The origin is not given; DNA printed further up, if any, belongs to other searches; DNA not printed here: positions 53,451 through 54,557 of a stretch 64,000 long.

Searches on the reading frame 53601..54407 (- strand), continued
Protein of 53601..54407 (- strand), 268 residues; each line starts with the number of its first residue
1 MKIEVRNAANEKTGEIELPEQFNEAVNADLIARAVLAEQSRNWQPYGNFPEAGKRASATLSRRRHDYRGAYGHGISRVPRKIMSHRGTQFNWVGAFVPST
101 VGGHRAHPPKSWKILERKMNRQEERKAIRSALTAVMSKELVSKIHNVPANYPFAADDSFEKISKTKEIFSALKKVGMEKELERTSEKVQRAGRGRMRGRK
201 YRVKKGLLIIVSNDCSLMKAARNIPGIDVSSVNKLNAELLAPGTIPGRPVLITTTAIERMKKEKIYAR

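Call 47: find_encoding_contigs(protein=P0037, flank=2000, max_places=2)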
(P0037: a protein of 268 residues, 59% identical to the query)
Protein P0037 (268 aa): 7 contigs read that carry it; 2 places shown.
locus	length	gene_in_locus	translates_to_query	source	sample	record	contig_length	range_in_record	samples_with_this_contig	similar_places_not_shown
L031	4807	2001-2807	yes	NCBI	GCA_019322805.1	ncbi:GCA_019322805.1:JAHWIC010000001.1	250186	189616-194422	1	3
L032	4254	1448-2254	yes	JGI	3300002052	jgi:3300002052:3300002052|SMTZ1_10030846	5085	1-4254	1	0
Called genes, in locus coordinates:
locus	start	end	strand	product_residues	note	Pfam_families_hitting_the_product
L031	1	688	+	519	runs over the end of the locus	PF01896:DNA_primase_S, PF04104:DNA_primase_lrg (weak)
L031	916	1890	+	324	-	PF00297:Ribosomal_L3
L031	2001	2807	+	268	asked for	PF00573:Ribosomal_L4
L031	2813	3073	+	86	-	PF00276:Ribosomal_L23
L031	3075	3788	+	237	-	PF03947:Ribosomal_L2_C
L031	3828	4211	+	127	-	PF00203:Ribosomal_S19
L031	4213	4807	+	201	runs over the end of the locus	PF00237:Ribosomal_L22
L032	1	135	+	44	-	?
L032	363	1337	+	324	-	PF00297:Ribosomal_L3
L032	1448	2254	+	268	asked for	PF00573:Ribosomal_L4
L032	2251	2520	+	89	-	PF00276:Ribosomal_L23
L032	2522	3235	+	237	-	PF03947:Ribosomal_L2_C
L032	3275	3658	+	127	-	PF00203:Ribosomal_S19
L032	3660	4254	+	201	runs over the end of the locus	PF00237:Ribosomal_L22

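Call 48: find_encoding_contigs(protein=P0035, flank=2000, max_places=2)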
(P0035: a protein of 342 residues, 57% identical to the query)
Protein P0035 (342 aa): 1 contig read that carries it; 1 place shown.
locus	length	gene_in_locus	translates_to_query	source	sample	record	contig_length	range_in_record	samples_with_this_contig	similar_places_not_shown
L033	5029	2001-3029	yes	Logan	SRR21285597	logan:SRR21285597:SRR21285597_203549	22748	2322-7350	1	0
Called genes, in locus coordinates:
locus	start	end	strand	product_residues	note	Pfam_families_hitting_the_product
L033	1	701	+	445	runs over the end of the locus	PF01896:DNA_primase_S (weak)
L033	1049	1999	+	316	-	PF00297:Ribosomal_L3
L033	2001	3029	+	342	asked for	PF00573:Ribosomal_L4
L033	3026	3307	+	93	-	PF00276:Ribosomal_L23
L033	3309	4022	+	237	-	PF00181:Ribosomal_L2_N, PF03947:Ribosomal_L2_C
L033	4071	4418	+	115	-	PF00203:Ribosomal_S19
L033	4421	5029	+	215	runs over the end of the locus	PF00237:Ribosomal_L22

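Call 78: search_protein_families(library=pfam, proteins=[window:53601-54407:-])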
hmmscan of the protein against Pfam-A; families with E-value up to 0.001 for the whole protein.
window:53601-54407:- (268 aa): 1 family
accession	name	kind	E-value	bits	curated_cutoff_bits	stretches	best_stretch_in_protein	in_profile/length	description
PF00573.27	Ribosomal_L4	-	1.6e-32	113.1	25.8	1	16-262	1-189/190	Ribosomal protein L4/L1 family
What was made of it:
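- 53601..54407 (-): uL4 (rpl4) gene, starting at ATG 54407-54405. Pfam PF00573 (call 78).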
